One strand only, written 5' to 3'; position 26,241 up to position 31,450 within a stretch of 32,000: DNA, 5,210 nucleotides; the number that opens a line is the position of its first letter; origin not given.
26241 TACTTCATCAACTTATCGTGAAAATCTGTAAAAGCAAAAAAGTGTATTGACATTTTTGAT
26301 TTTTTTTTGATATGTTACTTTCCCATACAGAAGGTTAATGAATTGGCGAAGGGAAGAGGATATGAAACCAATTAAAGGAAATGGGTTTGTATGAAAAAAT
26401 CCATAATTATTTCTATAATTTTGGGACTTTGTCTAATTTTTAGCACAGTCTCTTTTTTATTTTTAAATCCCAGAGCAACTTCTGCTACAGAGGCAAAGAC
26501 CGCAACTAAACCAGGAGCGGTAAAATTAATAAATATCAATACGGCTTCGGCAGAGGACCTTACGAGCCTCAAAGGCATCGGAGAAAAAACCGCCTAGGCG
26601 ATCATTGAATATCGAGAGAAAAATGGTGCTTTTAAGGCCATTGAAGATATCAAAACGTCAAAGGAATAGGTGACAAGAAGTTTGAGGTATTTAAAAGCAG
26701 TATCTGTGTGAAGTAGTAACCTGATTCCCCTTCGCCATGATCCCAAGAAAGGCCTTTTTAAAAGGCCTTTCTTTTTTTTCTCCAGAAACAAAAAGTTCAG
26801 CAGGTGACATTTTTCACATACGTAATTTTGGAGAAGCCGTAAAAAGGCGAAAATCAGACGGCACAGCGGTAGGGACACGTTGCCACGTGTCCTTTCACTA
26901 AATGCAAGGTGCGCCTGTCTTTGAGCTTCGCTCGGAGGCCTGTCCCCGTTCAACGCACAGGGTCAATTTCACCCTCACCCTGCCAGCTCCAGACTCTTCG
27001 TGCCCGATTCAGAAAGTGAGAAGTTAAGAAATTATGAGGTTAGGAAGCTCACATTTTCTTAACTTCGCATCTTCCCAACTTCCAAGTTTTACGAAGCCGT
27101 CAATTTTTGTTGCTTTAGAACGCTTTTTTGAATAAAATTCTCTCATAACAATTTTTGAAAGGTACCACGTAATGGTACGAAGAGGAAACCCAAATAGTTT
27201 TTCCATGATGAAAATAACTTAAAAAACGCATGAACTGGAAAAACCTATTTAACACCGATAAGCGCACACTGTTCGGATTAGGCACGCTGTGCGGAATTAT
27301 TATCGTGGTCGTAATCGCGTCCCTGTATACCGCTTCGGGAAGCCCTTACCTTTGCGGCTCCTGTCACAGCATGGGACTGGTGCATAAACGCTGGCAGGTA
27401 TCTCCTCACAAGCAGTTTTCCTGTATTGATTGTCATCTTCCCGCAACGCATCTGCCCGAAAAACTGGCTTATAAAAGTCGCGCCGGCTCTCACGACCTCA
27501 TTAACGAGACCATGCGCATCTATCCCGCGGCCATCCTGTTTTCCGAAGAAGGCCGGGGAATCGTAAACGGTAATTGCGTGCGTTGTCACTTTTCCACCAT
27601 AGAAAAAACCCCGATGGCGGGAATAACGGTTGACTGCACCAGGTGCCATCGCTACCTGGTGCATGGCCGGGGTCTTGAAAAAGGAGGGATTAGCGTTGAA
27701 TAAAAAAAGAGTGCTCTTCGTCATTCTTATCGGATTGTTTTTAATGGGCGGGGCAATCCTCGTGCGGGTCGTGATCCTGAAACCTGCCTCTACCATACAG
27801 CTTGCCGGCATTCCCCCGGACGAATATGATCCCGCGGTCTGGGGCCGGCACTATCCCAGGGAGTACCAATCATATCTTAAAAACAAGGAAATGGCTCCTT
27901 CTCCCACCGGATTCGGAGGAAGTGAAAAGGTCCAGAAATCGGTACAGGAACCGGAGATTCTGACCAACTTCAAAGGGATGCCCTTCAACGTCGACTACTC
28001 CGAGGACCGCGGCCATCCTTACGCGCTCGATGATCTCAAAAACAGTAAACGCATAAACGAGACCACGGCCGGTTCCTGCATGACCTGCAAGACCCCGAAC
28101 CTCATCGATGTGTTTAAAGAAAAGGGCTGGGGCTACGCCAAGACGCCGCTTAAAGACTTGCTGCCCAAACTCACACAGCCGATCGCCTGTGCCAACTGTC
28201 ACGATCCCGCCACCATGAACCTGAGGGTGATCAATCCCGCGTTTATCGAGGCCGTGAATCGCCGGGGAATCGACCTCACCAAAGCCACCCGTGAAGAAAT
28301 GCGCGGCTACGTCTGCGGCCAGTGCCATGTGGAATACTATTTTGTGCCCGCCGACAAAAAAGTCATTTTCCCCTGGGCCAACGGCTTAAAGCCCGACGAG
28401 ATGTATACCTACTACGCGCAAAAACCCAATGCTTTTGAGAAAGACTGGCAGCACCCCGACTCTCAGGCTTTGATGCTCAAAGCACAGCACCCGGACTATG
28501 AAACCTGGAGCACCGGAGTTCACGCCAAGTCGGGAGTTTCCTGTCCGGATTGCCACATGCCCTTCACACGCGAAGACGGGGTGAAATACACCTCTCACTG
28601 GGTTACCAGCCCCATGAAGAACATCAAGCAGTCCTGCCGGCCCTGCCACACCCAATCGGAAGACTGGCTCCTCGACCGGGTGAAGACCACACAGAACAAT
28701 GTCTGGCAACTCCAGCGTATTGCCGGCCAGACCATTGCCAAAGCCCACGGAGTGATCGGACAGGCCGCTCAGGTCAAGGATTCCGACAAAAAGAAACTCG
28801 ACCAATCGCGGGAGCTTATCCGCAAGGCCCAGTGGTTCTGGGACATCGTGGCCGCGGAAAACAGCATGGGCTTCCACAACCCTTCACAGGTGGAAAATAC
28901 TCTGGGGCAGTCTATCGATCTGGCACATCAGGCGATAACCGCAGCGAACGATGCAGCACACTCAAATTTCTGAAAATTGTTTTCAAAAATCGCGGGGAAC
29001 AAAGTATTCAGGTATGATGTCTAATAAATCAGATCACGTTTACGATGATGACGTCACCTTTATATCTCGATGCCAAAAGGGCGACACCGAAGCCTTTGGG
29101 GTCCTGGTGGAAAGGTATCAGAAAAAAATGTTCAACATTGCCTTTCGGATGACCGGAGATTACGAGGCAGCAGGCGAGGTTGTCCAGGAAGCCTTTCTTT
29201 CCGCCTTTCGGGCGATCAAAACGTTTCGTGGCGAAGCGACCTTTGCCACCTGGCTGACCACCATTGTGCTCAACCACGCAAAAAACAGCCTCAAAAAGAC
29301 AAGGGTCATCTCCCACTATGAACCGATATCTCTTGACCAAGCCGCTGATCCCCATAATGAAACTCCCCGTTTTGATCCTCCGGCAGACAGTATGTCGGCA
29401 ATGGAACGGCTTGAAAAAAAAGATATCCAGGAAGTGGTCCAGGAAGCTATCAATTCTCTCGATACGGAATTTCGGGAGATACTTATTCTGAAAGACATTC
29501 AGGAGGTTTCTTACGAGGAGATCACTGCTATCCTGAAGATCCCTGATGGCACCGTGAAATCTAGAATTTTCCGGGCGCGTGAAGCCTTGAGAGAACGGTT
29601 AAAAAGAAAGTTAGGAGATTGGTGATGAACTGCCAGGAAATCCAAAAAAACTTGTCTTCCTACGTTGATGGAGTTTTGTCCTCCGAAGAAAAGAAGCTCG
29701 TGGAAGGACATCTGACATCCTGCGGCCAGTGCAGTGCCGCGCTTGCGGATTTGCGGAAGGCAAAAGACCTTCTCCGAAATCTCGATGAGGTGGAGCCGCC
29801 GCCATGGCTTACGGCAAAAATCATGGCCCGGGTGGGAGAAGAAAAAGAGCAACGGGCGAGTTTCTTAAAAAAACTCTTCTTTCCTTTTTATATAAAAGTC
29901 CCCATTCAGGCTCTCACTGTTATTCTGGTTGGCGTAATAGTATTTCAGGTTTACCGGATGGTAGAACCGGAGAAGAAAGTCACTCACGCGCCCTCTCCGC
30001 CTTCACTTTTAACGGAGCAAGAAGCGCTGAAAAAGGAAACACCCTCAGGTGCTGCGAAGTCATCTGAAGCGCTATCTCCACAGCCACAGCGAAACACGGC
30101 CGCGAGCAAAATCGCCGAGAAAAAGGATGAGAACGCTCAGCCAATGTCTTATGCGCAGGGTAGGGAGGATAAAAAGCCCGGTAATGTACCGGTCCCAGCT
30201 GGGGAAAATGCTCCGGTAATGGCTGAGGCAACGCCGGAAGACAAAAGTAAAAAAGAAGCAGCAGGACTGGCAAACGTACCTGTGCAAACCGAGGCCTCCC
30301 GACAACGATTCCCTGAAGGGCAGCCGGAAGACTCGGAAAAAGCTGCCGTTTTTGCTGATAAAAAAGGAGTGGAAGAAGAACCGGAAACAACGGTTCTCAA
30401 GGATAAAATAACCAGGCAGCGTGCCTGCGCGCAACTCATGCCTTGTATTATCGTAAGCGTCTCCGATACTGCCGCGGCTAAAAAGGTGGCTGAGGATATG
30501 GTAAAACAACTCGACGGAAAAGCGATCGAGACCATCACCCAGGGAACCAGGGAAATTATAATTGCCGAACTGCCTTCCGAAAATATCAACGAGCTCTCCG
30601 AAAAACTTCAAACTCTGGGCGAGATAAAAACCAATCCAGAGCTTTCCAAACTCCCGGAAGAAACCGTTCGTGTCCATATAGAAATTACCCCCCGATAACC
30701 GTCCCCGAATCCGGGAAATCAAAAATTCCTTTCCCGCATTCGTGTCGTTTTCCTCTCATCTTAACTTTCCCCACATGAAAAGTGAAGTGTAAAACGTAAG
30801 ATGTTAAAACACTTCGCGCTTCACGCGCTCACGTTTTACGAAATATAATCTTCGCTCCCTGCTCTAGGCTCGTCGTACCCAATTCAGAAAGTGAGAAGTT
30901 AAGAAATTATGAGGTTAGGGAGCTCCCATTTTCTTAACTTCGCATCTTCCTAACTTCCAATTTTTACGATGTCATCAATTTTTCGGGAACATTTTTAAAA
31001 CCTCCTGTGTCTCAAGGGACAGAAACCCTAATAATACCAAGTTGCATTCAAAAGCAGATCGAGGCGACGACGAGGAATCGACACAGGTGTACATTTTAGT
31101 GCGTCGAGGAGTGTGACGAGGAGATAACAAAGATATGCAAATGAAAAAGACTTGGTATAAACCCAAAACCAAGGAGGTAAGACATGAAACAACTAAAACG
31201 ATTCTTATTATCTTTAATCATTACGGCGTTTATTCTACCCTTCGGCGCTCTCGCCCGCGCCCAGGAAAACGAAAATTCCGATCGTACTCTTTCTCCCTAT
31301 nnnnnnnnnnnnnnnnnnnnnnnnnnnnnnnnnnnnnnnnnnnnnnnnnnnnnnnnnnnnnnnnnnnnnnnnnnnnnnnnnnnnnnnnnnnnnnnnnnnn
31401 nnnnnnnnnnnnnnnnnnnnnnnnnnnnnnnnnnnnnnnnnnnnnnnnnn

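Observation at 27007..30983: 102-bp direct repeats with a conserved hairpin bracket the nrfHA / ECF sigma / anti-sigma module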

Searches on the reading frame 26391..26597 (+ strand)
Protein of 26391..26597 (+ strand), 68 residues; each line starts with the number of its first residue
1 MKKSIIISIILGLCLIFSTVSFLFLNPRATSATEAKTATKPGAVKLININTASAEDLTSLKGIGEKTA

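Call 12: search_protein_families(library=pfam, proteins=[window:26391-26597:+])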
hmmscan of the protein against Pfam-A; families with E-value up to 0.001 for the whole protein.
window:26391-26597:+ (68 aa): 2 families
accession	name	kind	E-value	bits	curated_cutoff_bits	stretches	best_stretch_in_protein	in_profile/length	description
PF00633.29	HHH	-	2.4e-07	30.7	24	1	46-68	2-24/30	Helix-hairpin-helix motif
PF12836.13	HHH_3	-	5e-06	27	27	1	45-68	4-27/65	Helix-hairpin-helix motif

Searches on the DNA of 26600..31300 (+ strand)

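Call 46: search_rna_families(source=window, start=26600, end=31300, threshold=evalue, max_evalue=5)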
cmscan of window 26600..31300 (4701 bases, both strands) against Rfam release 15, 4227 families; matches with E-value up to 5: 5.
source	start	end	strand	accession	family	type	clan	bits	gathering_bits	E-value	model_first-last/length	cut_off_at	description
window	26745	26773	+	RF04197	mir-9457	Gene; miRNA;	-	21.6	90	0.95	21-49/68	no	mir-9457 microRNA precursor family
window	26745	26773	-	RF04197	mir-9457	Gene; miRNA;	-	21.6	90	0.95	21-49/68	no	mir-9457 microRNA precursor family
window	29109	29142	-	RF00345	snoR1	Gene; snRNA; snoRNA; CD-box;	CL00066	19.7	49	1.3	1-93/93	no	Small nucleolar RNA snoR1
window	30889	30962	+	RF00027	let-7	Gene; miRNA;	CL00148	19.6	53.5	2.5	1-84/84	no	let-7 microRNA precursor family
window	26746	26777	+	RF00489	ctRNA_p42d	Gene; antisense;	-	17.6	50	4.7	1-46/46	no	ctRNA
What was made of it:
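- On Described RNA family (Rfam 15): Only chance-level hits with E of about 1 or more in 26600-31300 (call 46).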

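Call 77: search_dna_similar(query=window:26962-27110:+, collection=plasmids, mode=distant, max_evalue=0.01)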
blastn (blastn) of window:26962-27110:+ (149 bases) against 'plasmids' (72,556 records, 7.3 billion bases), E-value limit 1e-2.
No match.

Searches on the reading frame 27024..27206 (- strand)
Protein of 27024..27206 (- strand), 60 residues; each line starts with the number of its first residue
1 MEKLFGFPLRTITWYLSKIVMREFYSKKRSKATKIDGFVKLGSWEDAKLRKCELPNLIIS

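Call 12: search_protein_families(library=pfam, proteins=[window:27024-27206:-])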
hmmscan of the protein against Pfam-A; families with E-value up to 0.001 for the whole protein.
window:27024-27206:- (60 aa): 0 families

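Call 53: find_homologous_proteins(query=window:27024-27206:-, max_evalue=10)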
Query window:27024-27206:- (60 aa): 1 proteins with E <= 10 among 1 candidates.
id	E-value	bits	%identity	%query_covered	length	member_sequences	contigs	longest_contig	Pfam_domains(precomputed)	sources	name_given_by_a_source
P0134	1.0e-32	128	100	100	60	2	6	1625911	-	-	-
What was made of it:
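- No other called ORF carries the repeat-encoded peptide (call 53). Only one protein cluster carries the repeat-encoded peptide (call 53).
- Tried and rejected: The 60-aa ORF over copy A matches only its own cluster (call 53).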
